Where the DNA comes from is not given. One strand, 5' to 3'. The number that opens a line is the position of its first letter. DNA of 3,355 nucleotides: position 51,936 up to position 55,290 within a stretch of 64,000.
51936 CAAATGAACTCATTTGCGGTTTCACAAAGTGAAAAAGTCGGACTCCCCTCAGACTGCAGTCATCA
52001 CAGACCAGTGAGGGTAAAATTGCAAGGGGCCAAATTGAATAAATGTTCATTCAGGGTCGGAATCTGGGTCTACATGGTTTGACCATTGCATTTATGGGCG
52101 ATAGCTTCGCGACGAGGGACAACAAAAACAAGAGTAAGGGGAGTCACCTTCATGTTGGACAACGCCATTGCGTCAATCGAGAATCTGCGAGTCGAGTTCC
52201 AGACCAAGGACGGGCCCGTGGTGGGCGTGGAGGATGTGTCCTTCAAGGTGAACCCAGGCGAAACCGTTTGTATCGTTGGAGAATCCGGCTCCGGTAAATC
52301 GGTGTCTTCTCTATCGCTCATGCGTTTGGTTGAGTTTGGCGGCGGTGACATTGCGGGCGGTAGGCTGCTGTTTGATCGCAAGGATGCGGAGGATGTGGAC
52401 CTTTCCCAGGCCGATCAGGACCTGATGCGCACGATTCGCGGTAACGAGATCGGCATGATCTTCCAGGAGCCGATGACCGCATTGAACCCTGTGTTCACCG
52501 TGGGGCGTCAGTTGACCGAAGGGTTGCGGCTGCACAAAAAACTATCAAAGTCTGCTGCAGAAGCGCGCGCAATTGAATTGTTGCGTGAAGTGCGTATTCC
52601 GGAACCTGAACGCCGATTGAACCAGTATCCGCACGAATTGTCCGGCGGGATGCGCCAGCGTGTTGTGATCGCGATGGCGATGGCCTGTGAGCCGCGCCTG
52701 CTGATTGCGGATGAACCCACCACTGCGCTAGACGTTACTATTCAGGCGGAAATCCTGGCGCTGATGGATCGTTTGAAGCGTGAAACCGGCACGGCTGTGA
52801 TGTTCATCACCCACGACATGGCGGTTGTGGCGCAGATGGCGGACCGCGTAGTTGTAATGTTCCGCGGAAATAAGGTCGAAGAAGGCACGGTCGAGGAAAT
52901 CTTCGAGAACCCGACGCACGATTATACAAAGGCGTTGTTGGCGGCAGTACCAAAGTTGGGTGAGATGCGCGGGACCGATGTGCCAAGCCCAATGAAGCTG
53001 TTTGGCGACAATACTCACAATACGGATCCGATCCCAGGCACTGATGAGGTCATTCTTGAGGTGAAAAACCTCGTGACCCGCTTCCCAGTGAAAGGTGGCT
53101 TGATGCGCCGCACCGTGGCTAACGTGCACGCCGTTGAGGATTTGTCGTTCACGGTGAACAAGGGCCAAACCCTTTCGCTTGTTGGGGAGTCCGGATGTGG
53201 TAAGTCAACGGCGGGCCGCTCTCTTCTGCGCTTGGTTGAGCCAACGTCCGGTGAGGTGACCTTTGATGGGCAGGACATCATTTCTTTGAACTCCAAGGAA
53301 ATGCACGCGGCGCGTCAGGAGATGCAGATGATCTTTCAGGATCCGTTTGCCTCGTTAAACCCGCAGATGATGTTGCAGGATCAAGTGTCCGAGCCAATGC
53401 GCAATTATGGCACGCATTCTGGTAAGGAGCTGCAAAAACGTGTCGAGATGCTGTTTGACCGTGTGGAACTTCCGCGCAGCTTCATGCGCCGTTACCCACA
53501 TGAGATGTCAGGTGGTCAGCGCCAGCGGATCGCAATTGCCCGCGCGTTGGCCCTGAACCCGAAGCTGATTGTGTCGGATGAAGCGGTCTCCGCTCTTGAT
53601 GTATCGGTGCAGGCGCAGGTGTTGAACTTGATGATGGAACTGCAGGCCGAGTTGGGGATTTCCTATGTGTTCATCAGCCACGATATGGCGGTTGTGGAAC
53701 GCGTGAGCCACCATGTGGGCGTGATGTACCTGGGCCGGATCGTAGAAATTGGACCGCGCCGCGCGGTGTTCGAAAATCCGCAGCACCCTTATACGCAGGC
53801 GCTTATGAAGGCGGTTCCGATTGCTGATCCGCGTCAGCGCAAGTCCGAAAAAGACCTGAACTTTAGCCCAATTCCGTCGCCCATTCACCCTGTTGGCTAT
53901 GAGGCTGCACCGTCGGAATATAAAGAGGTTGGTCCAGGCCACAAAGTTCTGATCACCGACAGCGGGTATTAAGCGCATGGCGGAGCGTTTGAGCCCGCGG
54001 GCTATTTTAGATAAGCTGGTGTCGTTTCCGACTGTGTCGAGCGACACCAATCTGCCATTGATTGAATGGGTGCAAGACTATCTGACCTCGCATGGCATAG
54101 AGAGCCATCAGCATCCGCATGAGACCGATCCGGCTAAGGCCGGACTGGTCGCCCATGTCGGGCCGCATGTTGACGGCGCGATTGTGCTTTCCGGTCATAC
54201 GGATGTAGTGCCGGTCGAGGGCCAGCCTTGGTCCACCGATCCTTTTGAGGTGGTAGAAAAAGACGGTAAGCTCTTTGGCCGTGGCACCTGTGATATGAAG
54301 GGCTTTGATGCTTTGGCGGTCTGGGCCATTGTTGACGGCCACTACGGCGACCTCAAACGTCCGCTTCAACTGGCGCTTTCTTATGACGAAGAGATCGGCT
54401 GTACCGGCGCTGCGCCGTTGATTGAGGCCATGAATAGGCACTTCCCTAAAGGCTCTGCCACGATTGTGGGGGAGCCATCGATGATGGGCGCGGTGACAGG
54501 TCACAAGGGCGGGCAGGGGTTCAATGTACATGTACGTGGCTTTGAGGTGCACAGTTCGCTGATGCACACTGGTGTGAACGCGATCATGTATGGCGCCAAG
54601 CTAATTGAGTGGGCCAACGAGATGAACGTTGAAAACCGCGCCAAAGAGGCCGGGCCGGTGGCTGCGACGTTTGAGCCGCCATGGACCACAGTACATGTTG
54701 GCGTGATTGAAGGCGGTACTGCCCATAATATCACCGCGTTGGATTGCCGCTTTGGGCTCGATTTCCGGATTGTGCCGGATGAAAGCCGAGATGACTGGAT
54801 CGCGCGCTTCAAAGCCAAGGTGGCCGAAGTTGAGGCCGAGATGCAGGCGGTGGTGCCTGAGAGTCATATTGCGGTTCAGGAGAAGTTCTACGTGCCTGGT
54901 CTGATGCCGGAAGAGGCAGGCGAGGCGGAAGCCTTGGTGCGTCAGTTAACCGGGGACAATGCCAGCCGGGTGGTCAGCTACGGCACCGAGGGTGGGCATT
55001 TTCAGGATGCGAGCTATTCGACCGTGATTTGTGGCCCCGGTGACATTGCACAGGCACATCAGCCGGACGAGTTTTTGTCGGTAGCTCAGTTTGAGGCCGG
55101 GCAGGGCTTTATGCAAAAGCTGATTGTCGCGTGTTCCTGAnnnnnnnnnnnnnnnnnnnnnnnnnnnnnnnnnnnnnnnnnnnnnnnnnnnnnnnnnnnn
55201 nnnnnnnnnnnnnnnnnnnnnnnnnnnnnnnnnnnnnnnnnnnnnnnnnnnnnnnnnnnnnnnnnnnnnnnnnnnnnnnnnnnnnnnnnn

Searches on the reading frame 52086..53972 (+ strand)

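Call 69: search_protein_families(library=pfam, proteins=[window:52086-53972:+], max_evalue=0.00001)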
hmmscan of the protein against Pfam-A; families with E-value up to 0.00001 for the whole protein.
window:52086-53972:+ (628 aa): 5 families
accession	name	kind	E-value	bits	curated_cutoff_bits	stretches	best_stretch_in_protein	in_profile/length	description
PF00005.33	ABC_tran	-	3.1e-63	212.9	25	2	351-501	2-136/137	ABC transporter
PF08352.17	oligo_HPY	-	9.9e-20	71.1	27.1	2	553-589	1-37/65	Oligopeptide/dipeptide transporter, C-terminal region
PF13304.12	AAA_21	-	1.7e-10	41.9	27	1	171-248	224-303/304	AAA domain, putative AbiEii toxin, Type IV TA system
PF02463.25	SMC_N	-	4.3e-10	39.8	40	0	362-548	26-213/220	RecF/RecN/SMC N terminal domain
PF13555.12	AAA_29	-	4.4e-06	26.8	27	0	340-376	2-38/61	P-loop containing region of AAA domain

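Call 70: search_protein_families(library=padloc, proteins=[window:52086-53972:+], max_evalue=0.001)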
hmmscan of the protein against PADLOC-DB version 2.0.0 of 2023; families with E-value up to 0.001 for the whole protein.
window:52086-53972:+ (628 aa): 7 families
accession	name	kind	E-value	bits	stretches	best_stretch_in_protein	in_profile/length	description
PDLC04135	mad3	-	1.6e-54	183.8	4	168-276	248-360/374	mads_3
PDLC04140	mad8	-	4.2e-22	77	2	48-250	17-239/314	mads_8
PDLC02914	ATPase-Toprim_I-B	-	2.8e-16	57.7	2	202-255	202-255/443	-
PDLC02980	AriA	-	1.7e-09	36.1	1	124-248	184-303/304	-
PDLC02335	AbiLi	-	4.9e-06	23.8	0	166-292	172-288/326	AbiLi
PDLC04241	PDC-M01A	-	0.00016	18.6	1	200-269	295-364/435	-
PDLC04164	AriA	-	0.0002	19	0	184-250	171-238/253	-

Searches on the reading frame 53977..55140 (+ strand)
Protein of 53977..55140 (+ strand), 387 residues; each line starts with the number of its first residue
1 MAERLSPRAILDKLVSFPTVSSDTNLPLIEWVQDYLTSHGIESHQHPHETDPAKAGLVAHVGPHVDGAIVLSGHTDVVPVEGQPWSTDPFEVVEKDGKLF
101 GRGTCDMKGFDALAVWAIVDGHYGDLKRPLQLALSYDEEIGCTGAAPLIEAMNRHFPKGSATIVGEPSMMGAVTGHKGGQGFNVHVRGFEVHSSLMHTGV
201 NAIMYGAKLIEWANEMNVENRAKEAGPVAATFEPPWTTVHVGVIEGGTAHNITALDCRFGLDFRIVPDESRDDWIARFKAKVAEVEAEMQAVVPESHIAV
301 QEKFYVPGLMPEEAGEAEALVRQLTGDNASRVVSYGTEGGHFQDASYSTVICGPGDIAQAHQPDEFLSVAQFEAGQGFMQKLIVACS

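Call 69: search_protein_families(library=pfam, proteins=[window:53977-55140:+], max_evalue=0.00001)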
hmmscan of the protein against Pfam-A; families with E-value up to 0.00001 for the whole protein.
window:53977-55140:+ (387 aa): 2 families
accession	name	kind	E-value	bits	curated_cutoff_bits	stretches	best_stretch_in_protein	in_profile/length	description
PF01546.33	Peptidase_M20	-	2.6e-28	99.8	24.6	1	71-383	2-204/206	Peptidase family M20/M25/M40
PF07687.19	M20_dimer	-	3e-17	63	21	1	174-287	1-104/107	Peptidase dimerisation domain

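Call 70: search_protein_families(library=padloc, proteins=[window:53977-55140:+], max_evalue=0.001)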
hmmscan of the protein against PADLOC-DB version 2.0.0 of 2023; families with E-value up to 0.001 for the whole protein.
window:53977-55140:+ (387 aa): 0 families
